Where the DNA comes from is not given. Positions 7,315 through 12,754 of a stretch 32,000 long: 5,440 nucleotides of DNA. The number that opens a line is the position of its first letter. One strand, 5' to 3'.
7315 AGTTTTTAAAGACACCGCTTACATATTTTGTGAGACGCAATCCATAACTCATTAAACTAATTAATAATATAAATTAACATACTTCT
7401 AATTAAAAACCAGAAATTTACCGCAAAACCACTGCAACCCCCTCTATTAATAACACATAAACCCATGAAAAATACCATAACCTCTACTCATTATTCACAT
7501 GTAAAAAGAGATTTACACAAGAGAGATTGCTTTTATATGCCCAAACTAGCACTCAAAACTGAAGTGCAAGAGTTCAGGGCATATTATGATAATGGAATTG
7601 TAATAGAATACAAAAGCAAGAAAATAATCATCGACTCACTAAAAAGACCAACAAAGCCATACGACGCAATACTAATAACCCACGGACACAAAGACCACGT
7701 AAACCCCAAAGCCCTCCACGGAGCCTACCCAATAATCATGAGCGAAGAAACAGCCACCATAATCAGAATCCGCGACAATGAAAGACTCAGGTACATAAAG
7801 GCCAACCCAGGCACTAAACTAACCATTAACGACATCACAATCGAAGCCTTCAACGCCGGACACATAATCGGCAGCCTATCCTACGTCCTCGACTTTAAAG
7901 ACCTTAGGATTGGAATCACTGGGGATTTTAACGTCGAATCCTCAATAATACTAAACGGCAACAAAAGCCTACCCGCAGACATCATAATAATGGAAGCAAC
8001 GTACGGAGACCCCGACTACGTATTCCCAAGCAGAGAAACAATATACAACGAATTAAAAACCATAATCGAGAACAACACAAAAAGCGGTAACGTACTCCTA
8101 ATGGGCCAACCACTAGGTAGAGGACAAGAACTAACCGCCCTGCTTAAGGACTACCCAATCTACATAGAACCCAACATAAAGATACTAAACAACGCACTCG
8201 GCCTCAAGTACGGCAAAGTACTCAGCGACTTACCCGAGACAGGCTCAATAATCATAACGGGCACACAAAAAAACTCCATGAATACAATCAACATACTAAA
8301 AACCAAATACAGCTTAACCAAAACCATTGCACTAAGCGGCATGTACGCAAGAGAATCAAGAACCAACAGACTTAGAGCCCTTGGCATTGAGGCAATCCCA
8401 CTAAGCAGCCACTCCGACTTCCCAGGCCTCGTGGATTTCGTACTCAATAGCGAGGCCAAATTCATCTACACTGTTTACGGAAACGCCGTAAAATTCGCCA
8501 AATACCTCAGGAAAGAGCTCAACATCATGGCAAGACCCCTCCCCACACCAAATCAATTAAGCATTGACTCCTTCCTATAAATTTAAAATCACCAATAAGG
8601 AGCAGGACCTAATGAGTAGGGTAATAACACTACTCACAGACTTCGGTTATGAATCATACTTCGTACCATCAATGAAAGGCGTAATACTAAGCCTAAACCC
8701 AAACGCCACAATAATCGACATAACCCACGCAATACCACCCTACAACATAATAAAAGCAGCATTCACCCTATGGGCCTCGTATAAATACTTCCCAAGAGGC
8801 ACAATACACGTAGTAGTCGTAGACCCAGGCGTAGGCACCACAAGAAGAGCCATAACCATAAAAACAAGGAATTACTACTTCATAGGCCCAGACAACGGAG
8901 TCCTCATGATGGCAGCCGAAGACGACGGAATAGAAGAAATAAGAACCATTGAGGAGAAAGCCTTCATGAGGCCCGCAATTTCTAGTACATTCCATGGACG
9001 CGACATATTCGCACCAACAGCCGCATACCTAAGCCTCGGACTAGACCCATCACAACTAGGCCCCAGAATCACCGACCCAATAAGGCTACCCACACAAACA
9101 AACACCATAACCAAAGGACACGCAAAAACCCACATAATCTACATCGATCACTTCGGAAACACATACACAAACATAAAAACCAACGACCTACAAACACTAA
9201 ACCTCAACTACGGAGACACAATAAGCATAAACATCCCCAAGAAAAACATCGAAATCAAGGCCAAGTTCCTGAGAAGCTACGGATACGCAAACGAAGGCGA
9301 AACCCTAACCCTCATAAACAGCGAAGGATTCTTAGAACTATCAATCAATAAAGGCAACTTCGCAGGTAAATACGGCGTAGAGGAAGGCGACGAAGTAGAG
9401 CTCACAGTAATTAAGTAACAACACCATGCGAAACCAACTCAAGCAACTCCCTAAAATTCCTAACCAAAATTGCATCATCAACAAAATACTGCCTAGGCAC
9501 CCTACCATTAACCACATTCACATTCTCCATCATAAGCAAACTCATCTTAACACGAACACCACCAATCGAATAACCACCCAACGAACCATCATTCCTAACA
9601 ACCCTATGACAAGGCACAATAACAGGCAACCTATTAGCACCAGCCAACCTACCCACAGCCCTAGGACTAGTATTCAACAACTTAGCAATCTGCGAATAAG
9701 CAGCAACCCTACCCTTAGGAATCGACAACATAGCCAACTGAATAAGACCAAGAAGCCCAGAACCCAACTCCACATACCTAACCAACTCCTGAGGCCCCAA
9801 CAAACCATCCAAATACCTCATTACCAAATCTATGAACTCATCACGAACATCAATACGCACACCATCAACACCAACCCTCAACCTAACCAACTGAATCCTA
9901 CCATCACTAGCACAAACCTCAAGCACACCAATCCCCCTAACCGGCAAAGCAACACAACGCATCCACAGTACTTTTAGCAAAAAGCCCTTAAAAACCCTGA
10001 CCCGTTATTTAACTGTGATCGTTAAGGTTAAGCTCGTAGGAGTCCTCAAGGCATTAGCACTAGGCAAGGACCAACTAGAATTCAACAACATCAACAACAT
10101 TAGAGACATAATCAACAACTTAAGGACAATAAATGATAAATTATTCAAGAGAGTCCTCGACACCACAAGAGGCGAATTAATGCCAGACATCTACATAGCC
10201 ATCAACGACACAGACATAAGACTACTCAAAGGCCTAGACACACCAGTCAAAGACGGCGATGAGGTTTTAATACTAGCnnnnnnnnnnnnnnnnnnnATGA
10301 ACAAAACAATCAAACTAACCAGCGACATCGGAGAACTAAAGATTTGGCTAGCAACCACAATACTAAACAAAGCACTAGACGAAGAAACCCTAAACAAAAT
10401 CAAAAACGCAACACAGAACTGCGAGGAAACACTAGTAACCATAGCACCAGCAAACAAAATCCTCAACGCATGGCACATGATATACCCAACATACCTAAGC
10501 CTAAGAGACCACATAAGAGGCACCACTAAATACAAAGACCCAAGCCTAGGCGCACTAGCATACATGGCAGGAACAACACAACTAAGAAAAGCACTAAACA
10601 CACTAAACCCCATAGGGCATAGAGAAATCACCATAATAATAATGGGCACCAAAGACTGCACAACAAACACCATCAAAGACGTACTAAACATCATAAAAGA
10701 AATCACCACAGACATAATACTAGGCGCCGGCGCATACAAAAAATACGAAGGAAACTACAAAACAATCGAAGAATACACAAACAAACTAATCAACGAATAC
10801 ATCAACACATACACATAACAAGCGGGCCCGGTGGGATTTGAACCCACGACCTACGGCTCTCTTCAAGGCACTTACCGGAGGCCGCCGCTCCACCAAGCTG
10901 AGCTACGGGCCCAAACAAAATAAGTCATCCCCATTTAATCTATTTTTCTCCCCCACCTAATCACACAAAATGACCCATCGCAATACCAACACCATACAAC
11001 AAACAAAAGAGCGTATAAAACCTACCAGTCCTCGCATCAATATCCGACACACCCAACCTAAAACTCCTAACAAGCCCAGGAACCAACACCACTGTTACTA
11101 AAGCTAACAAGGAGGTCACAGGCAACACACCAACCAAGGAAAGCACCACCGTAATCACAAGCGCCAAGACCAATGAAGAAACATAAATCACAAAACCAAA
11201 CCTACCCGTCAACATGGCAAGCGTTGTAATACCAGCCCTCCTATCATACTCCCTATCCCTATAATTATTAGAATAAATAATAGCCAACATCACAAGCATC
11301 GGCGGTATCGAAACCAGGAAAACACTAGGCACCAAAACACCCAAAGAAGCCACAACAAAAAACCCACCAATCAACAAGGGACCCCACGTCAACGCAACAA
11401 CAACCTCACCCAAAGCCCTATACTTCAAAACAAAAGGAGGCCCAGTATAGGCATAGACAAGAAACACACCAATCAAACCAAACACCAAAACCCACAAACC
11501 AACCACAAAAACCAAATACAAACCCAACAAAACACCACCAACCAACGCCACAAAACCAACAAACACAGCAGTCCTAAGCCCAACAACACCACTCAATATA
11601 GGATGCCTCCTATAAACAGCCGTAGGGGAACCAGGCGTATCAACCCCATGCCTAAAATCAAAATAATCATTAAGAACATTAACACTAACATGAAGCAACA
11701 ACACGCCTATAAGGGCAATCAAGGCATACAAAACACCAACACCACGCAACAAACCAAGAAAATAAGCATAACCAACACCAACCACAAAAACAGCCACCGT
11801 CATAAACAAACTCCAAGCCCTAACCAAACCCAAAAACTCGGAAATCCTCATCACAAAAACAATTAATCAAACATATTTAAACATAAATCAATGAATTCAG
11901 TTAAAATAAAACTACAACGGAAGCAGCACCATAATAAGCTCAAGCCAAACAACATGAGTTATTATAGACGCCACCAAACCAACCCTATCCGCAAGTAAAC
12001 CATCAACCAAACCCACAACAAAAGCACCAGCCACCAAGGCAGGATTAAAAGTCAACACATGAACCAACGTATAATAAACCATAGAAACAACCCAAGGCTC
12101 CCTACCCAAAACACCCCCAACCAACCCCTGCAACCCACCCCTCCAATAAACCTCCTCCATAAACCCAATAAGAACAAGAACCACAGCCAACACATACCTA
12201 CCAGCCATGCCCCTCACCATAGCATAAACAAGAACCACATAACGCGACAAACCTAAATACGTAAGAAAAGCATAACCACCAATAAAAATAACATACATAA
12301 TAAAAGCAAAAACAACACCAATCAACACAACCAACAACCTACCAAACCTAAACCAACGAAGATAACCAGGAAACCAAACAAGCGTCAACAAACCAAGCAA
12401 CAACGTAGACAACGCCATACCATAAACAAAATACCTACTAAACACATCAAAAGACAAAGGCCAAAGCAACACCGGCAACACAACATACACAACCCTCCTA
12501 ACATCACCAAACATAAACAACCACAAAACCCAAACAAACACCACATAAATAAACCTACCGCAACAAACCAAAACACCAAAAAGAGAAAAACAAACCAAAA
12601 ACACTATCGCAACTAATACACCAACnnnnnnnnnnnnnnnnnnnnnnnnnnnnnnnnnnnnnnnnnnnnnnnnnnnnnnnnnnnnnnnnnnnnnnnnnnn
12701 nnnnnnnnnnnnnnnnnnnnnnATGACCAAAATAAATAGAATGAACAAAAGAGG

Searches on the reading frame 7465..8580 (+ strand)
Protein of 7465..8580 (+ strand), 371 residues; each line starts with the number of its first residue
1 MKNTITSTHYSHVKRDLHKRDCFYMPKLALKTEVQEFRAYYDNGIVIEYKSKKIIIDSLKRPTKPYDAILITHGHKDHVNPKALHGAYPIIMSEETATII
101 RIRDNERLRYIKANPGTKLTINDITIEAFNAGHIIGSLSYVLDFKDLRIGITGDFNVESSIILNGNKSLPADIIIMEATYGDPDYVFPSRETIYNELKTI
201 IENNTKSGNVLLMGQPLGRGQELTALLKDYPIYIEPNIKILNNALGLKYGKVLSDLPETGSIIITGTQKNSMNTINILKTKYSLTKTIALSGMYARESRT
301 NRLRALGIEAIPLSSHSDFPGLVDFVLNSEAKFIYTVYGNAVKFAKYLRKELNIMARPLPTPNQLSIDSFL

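Call 7: search_protein_families(library=pfam, proteins=[window:7465-8580:+], max_evalue=0.01)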
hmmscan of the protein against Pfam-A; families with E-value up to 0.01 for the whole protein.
window:7465-8580:+ (371 aa): 4 families
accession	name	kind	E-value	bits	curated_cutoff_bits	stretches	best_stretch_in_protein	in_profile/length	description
PF12706.13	Lactamase_B_2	-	7.4e-07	29.4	27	1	64-185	29-171/200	Beta-lactamase superfamily domain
PF13483.12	Lactamase_B_3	-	6e-05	23.5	24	1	47-133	12-82/160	Beta-lactamase superfamily domain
PF00753.33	Lactamase_B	-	0.00076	19.9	22.7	0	56-79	34-57/196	Metallo-beta-lactamase superfamily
PF16661.11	Lactamase_B_6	-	0.002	18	27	0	108-167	116-174/193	Metallo-beta-lactamase superfamily domain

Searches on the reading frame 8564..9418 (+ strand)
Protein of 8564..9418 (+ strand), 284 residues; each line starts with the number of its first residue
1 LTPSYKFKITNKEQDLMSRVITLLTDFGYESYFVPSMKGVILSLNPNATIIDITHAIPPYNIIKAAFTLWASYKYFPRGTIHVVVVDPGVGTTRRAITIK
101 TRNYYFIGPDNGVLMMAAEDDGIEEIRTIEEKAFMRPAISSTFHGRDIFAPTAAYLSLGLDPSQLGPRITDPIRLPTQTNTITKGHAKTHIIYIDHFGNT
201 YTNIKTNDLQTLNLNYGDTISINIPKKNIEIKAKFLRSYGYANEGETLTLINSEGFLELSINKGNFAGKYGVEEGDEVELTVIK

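Call 7: search_protein_families(library=pfam, proteins=[window:8564-9418:+], max_evalue=0.01)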
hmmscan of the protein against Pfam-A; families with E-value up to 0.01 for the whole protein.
window:8564-9418:+ (284 aa): 2 families
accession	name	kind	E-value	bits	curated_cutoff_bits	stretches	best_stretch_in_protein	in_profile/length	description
PF01887.21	SAM_HAT_N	-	6.7e-60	201.5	26.3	1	21-166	1-145/145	SAM hydroxide adenosyltransferase N-terminal domain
PF20257.3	SAM_HAT_C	-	2.8e-24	85.7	25.5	1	190-279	2-84/84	SAM hydroxide adenosyltransferase C-terminal domain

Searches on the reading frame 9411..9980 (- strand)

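Call 7: search_protein_families(library=pfam, proteins=[window:9411-9980:-], max_evalue=0.01)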
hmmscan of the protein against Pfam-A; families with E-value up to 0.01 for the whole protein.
window:9411-9980:- (189 aa): 1 family
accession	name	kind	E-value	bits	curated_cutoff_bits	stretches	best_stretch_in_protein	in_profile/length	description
PF01035.26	DNA_binding_1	-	1.8e-22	79.4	27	1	83-154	9-81/81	6-O-methylguanine DNA methyltransferase, DNA binding domain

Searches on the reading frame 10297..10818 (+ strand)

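Call 7: search_protein_families(library=pfam, proteins=[window:10297-10818:+], max_evalue=0.01)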
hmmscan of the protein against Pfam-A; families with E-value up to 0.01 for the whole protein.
window:10297-10818:+ (173 aa): 0 families

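Call 27: search_protein_families(library=pfam, proteins=[window:10297-10818:+], max_evalue=0.1)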
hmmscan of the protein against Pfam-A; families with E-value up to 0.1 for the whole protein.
window:10297-10818:+ (173 aa): 1 family
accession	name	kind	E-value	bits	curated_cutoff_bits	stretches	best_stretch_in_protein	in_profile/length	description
PF08651.15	DASH_Duo1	-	0.064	13.5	25.4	0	29-62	17-50/74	DASH complex subunit Duo1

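Call 66: search_protein_families(library=ncbifam, proteins=[window:10297-10818:+], max_evalue=0.01)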
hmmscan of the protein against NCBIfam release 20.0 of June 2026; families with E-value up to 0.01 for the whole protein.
window:10297-10818:+ (173 aa): 1 family
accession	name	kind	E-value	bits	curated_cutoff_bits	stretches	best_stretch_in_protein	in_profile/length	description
NF011465.1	PRK14886.1-1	equivalog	6.4e-06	26.3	40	1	9-133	7-117/162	KEOPS complex subunit Cgi121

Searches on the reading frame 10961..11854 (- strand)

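Call 7: search_protein_families(library=pfam, proteins=[window:10961-11854:-], max_evalue=0.01)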
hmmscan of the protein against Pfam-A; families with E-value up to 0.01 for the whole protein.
window:10961-11854:- (297 aa): 1 family
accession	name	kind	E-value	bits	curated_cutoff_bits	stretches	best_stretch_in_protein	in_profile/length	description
PF01040.23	UbiA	-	1e-30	107.3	34.2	1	28-270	8-234/250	UbiA prenyltransferase family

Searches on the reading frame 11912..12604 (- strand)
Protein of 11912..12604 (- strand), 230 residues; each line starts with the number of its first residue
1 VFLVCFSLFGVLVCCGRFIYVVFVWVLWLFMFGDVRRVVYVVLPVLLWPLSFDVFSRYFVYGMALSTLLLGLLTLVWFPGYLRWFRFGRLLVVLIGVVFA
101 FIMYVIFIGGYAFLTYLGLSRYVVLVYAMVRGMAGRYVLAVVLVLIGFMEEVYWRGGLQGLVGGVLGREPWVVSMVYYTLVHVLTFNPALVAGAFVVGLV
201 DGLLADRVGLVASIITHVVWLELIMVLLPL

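Call 7: search_protein_families(library=pfam, proteins=[window:11912-12604:-], max_evalue=0.01)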
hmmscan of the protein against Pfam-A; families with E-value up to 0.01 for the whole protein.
window:11912-12604:- (230 aa): 1 family
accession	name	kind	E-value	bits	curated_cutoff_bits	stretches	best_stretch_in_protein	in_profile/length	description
PF02517.21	Rce1-like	-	2.1e-09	37.9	22.4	1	138-220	7-90/93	Type II CAAX prenyl endopeptidase Rce1-like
